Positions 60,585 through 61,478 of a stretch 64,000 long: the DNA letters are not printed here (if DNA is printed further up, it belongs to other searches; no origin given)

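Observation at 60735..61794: Panacea (DUF4065) antitoxin-type gene overlapping an unrecognisable 197-aa partner: candidate new PanA-PanT toxin-antitoxin or defence pair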

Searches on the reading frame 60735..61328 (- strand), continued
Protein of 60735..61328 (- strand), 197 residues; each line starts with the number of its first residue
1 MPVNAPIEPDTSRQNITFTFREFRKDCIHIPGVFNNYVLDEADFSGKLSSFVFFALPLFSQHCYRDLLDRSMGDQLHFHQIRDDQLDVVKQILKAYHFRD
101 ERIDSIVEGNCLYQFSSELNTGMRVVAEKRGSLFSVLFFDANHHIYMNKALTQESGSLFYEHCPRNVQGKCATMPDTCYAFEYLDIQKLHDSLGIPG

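Call 43: search_protein_families(library=pfam, alignment_id=A1, max_evalue=10)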
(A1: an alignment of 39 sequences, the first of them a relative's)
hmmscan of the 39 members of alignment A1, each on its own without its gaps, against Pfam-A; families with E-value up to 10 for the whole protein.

A. member 1, P0001 (197 aa): 1 family
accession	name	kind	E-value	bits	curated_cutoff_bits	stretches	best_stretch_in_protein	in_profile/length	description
PF18384.7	zf_CCCH_5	-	0.29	11.8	25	1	161-183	10-33/40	Unkempt Zinc finger domain 1 (Znf1)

B. families by the number of members that match (of 39 scanned): 25 families
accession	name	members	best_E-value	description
PF18493.6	DUF5617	1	0.0001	Domain of unknown function (DUF5617)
PF08984.16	DUF1858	1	0.0089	Domain of unknown function (DUF1858)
PF02829.19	3H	1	0.014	3H domain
PF01369.25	Sec7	1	0.024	Sec7 domain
PF00396.23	Granulin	1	0.025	Granulin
PF10430.15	Ig_Tie2_1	1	0.033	Tie-2 Ig-like domain 1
PF03262.19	Corona_6B_7B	1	0.036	Coronavirus 6B/7B protein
PF22537.1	WbmS-like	1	0.039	Polysaccharide deacetylase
PF21803.3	Nab2-zf4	1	0.075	Nab2-type CCCH zinc finger 4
PF13980.11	UPF0370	1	0.083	Uncharacterised protein family (UPF0370)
PF10562.14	CaM_bdg_C0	1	0.086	Calmodulin-binding domain C0 of NMDA receptor NR1 subunit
PF17832.7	Pre-PUA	1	0.097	Pre-PUA-like domain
PF02226.22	Pico_P1A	1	0.11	Picornavirus coat protein (VP4)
PF11475.13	VP_N-CPKC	1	0.12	Virion protein N terminal domain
PF23017.2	WIV_2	1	0.12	Tospovirus NSs-like, WIV_2 domain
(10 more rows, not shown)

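Call 47: fold_search(model_id=the predicted structure, library=viral)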
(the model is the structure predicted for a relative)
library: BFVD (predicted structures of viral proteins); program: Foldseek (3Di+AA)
matches with E <= 10: 178; with E <= 0.001: 0
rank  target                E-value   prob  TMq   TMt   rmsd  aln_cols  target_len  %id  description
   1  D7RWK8                2.8e-03  1.00  0.43  0.41   9.4       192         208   14  (no name in the UniProt tables at hand)
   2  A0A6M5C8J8            2.7e-01  0.08  0.15  0.21  15.8       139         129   12  (no name in the UniProt tables at hand)
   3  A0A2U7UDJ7            2.7e-01  0.06  0.15  0.16  18.3       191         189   12  Uncharacterized protein [Pandoravirus neocaledonia]
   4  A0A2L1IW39            3.2e-01  0.11  0.16  0.24  12.0       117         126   14  Uncharacterized protein [Streptomyces phage BillNye]
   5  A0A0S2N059            5.6e-01  0.12  0.20  0.21  19.2       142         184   13  (no name in the UniProt tables at hand)
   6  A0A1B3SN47            6.0e-01  0.09  0.16  0.26  10.6       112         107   16  Uncharacterized protein [Sulfolobus islandicus rod-shaped virus 3]
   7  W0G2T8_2              7.2e-01  0.03  0.14  0.04  15.9       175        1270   14  RNA-directed RNA polymerase L [Sclerotinia sclerotiorum negative-stranded RNA virus 5]
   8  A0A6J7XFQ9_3          7.6e-01  0.03  0.16  0.04  17.2       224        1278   13  RadC-like JAB domain containing protein [uncultured Caudovirales phage]
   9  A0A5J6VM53            8.6e-01  0.09  0.13  0.06  12.2        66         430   14  Uncharacterized protein [Megaviridae environmental sample]
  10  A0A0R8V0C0            8.6e-01  0.05  0.14  0.11  14.0        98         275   17  (no name in the UniProt tables at hand)
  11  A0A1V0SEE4            8.6e-01  0.02  0.17  0.14  20.0       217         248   12  Uncharacterized protein [Indivirus ILV1]
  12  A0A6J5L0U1            1.0e+00  0.08  0.16  0.27  12.3        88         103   12  Uncharacterized protein [uncultured Caudovirales phage]
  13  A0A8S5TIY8            1.3e+00  0.07  0.14  0.27  12.9        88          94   19  Uncharacterized protein [Myoviridae sp. ctXXl13]
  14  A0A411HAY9            1.3e+00  0.06  0.16  0.24  17.4       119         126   17  Polyprotein (Fragment) [Endornavirus sp.]
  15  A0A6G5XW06            1.3e+00  0.04  0.17  0.19  17.0       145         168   13  (no name in the UniProt tables at hand)
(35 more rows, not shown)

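Call 49: find_encoding_contigs(protein=P0052, flank=5000, max_places=3)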
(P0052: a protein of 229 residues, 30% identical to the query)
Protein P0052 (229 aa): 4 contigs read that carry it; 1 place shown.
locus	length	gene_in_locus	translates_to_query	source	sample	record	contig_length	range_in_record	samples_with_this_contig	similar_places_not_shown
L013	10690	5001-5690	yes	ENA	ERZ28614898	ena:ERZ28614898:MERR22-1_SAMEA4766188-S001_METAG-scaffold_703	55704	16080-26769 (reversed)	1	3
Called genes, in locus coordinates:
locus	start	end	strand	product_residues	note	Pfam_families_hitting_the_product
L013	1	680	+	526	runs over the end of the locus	-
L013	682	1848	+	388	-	PF01210:NAD_Gly3P_dh_N (weak), PF03721:UDPG_MGDP_dh_N, PF00984:UDPG_MGDP_dh, PF03720:UDPG_MGDP_dh_C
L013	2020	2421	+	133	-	-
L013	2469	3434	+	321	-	PF07693:KAP_NTPase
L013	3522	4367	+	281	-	-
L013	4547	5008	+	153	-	PF13274:SocA_Panacea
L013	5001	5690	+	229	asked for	-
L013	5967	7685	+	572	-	PF03235:GmrSD_N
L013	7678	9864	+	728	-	PF03235:GmrSD_N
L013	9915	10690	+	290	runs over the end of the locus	PF02811:PHP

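Call 50: find_encoding_contigs(protein=P0075, flank=5000, max_places=2)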
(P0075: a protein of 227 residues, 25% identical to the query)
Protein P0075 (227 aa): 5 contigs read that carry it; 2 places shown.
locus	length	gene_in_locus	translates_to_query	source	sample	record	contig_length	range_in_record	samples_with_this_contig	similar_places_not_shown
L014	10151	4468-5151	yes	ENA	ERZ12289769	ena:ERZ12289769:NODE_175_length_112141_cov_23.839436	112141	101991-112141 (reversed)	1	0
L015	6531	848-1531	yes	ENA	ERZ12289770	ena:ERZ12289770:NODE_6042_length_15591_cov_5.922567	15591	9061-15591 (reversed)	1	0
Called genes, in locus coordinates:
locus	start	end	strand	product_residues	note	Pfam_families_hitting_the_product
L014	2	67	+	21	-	?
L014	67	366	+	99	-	PF12686:DUF3800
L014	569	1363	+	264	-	-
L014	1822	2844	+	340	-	-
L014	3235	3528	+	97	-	PF27070:HTH_Rpn_C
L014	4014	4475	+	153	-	PF13274:SocA_Panacea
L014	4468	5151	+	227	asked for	-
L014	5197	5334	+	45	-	-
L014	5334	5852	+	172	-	-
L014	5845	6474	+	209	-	PF04203:Sortase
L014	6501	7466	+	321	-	-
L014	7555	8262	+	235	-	PF02706:Wzz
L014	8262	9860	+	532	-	PF10609:ParA (weak), PF01656:CbiA, PF13614:AAA_31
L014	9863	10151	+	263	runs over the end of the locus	PF19567:CpsB_CapC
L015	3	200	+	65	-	?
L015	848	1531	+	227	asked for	-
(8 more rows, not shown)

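Call 51: find_encoding_contigs(protein=P0063, flank=5000, max_places=2)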
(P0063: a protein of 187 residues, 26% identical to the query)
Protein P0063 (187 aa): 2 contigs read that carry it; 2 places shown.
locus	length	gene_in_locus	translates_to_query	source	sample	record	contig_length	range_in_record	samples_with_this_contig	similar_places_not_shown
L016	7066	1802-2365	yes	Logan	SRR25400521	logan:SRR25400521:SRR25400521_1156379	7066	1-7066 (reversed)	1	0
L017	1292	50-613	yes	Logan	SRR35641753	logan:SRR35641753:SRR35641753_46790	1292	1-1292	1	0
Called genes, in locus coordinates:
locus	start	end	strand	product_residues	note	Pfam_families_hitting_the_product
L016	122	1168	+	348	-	PF05951:Peptidase_M15_2, PF08291:Peptidase_M15_3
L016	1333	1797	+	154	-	PF13274:SocA_Panacea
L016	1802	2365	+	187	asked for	-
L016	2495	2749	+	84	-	-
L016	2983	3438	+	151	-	PF13291:ACT_4 (weak), PF01842:ACT (faint)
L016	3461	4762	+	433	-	PF03447:NAD_binding_3, PF00742:Homoserine_dh, PF01842:ACT, PF22629:ACT_AHAS_ss (faint)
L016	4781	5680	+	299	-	PF00288:GHMP_kinases_N, PF08544:GHMP_kinases_C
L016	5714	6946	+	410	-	PF00696:AA_kinase, PF01842:ACT, PF22468:ACT_9, PF01842:ACT (weak), PF13840:ACT_7, PF22468:ACT_9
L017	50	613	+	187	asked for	-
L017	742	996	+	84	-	-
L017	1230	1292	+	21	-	?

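Call 52: find_encoding_contigs(protein=P0065, flank=5000, max_places=2)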
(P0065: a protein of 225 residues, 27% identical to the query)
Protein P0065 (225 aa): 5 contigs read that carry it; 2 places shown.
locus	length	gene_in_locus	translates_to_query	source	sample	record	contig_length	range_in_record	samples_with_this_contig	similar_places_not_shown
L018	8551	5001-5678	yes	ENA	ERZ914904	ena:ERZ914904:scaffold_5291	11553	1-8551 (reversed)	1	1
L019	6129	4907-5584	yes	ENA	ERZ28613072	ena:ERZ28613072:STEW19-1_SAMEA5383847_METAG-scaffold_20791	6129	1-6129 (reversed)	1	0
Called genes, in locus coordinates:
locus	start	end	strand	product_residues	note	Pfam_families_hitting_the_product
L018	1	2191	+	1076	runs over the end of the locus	PF04313:HSDR_N, PF04851:ResIII, PF18766:SWI2_SNF2, PF22679:T1R_D3-like, PF11867:T1RH-like_C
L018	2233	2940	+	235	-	PF18734:HEPN_AbiU2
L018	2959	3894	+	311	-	PF14088:DUF4268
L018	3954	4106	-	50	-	PF25206:DUF7836 (weak)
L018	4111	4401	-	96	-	-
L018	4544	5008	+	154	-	PF13274:SocA_Panacea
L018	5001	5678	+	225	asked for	-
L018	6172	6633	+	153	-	-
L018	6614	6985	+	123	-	-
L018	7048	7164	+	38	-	-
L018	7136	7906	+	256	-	PF13730:HTH_36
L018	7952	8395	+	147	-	-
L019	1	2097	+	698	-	?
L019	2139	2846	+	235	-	PF18734:HEPN_AbiU2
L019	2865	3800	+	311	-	PF14088:DUF4268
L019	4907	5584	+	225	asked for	-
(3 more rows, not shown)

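Call 59: search_dna_similar(query=P0045, collection=phages, mode=protein, max_evalue=0.01, max_rows=20)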
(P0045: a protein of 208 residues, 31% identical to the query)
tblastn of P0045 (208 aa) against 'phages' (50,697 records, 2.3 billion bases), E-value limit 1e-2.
No match.

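Call 60: search_dna_similar(query=P0053, collection=phages, mode=protein, max_evalue=0.01, max_rows=20)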
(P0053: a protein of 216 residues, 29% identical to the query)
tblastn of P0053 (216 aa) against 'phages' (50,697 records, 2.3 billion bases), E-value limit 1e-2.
Records with a match: 2; places in all: 2; records where one place covers at least 80% of the query: 0.
Best place of each record, by identity: <60% 2.
By first word of the organism name: Streptococcus 2.
By host as written in the record: Streptococcus equinus Sb18 1; Streptococcus equinus Sb17 1.
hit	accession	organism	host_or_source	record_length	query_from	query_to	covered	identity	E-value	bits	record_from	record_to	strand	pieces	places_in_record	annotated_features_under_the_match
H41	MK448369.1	Streptococcus satellite phage Javan219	Streptococcus equinus Sb18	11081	4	162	74%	27.9%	7e-6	52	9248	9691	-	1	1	hypothetical protein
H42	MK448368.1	Streptococcus satellite phage Javan218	Streptococcus equinus Sb17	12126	4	162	74%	27.9%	7e-6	52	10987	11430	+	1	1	hypothetical protein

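Call 61: get_annotated_region(hit=H42, flank=3000)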
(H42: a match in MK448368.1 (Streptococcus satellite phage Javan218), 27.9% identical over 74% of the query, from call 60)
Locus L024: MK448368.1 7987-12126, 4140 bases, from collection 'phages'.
description: Streptococcus satellite phage Javan218, complete genome.
organism: Streptococcus satellite phage Javan218 (NCBI taxid 2558575)
taxonomy: Viruses
host: Streptococcus equinus Sb17; source: -; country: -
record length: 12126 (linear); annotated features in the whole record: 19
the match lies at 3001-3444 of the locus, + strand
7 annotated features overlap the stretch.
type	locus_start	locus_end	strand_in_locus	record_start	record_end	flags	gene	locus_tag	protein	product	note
CDS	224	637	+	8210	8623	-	-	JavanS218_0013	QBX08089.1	hypothetical protein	-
CDS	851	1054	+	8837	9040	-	-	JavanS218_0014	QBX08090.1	hypothetical protein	conserved hypothetical protein NMA0318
CDS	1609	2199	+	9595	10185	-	-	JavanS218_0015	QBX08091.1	hypothetical protein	-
CDS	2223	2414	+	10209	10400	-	-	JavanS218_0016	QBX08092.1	hypothetical protein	-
CDS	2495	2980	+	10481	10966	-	-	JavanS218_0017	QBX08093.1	hypothetical protein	Putative prophage protein (ps3)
CDS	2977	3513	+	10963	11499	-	-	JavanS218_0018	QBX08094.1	hypothetical protein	-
CDS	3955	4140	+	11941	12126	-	-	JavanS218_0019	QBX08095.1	paratox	-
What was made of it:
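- Closest known: phrog_24206. Same: Its genes are also PanA-coupled and lie at the end of a mobile element (call 61).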

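Call 91: search_protein_families(library=pfam, proteins=[L024:2977-3513:+, L016:1802-2365:+], max_evalue=10)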
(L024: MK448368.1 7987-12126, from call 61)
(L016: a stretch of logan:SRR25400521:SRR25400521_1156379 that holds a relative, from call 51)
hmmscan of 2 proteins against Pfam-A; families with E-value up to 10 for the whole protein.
L024:2977-3513:+ (178 aa): 0 families

L016:1802-2365:+ (187 aa): 0 families

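Call 92: search_protein_families(library=phrogs, proteins=[L024:2977-3513:+, L016:1802-2365:+, P0045, P0053, P0033], max_evalue=1)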
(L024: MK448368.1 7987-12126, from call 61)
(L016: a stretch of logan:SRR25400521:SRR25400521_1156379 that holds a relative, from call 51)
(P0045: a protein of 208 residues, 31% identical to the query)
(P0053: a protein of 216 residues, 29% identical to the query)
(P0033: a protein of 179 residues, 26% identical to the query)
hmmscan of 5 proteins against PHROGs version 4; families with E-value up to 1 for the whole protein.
L024:2977-3513:+ (178 aa): 1 family
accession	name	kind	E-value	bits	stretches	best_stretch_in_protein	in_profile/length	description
phrog_24206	-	unknown function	9.7e-14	52.9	1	32-171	29-167/173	-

L016:1802-2365:+ (187 aa): 2 families
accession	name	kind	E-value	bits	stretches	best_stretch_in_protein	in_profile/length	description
phrog_24206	-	unknown function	5.6e-09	37.4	1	4-174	6-167/173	-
phrog_18411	-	DNA, RNA and nucleotide metabolism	0.017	15.7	1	18-79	172-235/236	homing endonuclease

P0045 (208 aa): 1 family
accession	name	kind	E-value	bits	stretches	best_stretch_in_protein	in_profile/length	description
phrog_24206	-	unknown function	2.6e-14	54.7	1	23-171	24-168/173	-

P0053 (216 aa): 5 families
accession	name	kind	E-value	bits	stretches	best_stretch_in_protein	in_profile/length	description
phrog_24206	-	unknown function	2.1e-08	35.5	1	26-178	29-168/173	-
phrog_36172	-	unknown function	0.019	15.4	1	78-129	147-198/296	-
phrog_28611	-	unknown function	0.027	15.8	1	31-74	37-81/135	-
phrog_17572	-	unknown function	0.11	13.7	1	82-127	26-67/98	-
phrog_19677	-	unknown function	0.12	13.7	0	34-72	5-43/85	-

P0033 (179 aa): 0 families
